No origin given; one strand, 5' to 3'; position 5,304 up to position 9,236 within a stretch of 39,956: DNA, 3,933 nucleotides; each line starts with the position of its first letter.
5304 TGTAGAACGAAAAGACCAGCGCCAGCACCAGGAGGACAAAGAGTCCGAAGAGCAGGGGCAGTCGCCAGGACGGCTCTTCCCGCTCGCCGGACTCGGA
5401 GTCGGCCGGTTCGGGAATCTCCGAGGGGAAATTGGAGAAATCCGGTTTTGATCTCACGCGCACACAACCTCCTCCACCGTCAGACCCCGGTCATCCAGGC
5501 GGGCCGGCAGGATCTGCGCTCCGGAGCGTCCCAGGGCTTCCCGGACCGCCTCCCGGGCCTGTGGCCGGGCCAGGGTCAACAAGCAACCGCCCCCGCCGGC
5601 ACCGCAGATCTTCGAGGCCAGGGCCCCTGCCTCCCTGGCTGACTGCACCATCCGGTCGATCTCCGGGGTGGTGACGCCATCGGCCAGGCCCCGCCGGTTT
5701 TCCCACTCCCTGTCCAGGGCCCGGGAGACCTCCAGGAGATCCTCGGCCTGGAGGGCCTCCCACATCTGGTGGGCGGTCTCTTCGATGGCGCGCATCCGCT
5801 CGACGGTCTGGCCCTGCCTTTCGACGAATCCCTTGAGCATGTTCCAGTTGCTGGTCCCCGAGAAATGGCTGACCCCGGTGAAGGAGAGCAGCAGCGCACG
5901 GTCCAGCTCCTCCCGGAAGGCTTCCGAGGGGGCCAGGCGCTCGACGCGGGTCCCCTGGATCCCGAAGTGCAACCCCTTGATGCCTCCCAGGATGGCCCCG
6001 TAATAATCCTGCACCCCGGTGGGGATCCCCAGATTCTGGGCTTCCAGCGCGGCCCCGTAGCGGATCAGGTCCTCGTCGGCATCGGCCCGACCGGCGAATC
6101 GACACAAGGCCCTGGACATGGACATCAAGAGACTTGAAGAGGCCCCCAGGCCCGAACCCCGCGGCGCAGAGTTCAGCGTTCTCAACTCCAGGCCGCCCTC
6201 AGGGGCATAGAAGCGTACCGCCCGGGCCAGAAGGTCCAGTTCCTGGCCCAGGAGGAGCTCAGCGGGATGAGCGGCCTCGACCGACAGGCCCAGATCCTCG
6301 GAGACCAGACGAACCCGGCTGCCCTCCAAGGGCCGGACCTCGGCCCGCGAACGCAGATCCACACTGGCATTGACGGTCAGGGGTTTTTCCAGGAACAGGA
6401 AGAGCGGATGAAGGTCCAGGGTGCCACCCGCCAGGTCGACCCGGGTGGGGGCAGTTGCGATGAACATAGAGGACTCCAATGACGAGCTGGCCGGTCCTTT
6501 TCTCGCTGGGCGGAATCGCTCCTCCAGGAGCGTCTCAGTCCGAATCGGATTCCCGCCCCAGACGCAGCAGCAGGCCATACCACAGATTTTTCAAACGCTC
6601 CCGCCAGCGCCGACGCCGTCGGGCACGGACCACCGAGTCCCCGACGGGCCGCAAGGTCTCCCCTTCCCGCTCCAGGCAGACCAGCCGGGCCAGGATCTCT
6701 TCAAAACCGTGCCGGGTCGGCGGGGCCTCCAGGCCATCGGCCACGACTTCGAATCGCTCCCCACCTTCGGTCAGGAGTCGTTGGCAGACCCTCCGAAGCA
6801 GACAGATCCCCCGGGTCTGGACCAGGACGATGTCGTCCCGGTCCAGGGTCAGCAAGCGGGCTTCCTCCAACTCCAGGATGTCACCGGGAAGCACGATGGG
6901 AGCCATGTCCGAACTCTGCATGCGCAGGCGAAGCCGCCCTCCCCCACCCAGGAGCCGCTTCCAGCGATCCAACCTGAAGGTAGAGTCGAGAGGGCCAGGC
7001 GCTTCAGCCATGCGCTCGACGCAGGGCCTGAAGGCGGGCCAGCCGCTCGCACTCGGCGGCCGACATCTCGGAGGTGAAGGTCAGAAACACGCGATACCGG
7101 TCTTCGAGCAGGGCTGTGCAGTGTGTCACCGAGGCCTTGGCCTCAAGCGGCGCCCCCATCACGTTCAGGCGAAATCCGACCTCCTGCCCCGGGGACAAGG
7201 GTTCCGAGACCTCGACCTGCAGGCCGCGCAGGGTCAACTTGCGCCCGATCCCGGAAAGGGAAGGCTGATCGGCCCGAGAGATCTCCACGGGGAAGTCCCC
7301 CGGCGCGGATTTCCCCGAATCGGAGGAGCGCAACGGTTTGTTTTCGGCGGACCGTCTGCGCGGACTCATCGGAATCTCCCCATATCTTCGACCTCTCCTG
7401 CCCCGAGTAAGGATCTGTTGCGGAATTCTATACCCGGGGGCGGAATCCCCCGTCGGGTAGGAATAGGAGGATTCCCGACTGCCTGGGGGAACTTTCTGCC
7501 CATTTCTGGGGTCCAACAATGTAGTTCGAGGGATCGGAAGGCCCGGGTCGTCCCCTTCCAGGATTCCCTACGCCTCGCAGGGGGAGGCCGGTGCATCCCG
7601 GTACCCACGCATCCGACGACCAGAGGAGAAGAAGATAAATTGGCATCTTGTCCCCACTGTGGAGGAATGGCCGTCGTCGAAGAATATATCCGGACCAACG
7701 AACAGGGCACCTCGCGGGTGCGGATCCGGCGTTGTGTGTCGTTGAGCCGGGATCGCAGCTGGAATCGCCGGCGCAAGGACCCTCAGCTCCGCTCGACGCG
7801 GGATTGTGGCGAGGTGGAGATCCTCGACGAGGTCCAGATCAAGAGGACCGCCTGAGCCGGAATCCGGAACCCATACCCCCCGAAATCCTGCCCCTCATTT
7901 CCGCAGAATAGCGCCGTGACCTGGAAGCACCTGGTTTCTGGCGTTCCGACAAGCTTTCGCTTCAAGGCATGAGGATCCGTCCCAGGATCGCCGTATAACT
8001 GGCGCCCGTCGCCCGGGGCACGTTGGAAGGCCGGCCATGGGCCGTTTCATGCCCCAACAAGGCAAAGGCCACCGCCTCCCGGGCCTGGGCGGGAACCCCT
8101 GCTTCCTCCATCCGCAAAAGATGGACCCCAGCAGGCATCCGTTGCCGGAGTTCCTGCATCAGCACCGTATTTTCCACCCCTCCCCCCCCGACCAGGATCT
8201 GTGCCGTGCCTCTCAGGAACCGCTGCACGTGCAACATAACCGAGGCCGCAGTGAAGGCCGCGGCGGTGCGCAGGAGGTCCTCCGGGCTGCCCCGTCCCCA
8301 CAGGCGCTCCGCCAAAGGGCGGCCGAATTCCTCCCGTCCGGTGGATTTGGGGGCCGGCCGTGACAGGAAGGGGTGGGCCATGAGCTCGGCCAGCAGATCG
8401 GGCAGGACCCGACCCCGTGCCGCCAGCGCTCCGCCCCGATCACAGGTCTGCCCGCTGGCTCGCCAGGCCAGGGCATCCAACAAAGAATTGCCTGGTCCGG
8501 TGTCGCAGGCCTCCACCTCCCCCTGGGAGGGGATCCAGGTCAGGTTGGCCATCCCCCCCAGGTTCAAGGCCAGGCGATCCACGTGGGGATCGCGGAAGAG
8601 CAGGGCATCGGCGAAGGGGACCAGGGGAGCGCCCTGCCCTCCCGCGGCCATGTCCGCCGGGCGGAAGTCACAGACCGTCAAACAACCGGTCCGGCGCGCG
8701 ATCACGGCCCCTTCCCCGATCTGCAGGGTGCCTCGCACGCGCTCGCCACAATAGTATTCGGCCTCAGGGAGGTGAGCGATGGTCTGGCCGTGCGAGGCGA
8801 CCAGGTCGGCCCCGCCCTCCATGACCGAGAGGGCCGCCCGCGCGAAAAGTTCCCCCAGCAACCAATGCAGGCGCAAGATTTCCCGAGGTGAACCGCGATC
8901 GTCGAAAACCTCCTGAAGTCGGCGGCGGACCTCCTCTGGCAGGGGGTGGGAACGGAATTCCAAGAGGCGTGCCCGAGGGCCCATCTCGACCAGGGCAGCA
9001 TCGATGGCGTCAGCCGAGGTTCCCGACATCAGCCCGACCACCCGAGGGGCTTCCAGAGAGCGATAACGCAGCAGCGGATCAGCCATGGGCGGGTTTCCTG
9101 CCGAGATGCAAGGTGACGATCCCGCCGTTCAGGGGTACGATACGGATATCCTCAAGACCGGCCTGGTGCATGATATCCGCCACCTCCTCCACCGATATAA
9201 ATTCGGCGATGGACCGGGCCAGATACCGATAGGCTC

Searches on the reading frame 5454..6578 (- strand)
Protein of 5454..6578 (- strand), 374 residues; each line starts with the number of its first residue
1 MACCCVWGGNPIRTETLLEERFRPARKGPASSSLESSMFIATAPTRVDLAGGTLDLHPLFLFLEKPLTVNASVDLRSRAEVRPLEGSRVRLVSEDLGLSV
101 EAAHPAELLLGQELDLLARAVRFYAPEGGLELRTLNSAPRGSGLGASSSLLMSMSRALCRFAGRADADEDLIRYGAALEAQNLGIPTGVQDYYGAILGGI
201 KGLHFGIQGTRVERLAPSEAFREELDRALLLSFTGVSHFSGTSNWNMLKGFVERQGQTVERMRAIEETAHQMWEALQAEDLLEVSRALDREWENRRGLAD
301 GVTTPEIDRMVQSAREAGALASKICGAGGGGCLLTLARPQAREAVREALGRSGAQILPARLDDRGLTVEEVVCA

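Call 17: search_protein_families(library=pfam, proteins=[window:5454-6578:-], max_evalue=0.0001)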
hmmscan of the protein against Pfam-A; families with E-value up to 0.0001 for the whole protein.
window:5454-6578:- (374 aa): 2 families
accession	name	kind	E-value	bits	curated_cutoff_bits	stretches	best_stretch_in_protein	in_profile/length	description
PF08544.19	GHMP_kinases_C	-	1.8e-15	57.6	21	1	274-353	3-83/85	GHMP kinases C terminal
PF00288.32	GHMP_kinases_N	-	6.6e-12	45.9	22.3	1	119-199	5-87/87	GHMP kinases N terminal domain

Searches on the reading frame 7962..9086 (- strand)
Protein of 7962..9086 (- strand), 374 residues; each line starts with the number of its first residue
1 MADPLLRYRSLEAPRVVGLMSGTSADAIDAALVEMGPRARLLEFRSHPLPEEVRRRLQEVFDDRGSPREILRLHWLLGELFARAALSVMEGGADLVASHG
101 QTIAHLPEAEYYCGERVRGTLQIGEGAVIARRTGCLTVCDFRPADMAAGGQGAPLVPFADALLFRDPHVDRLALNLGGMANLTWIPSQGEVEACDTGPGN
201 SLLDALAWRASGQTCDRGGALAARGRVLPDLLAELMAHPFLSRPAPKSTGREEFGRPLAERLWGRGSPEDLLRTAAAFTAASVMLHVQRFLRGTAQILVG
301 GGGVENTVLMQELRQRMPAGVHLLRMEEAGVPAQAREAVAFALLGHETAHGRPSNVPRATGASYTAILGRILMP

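Call 17: search_protein_families(library=pfam, proteins=[window:7962-9086:-], max_evalue=0.0001)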
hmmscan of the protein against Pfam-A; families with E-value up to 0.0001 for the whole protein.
window:7962-9086:- (374 aa): 1 family
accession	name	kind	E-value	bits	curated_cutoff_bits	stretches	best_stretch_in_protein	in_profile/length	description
PF03702.20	AnmK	-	2e-94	317.1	24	1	15-372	2-365/367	Anhydro-N-acetylmuramic acid kinase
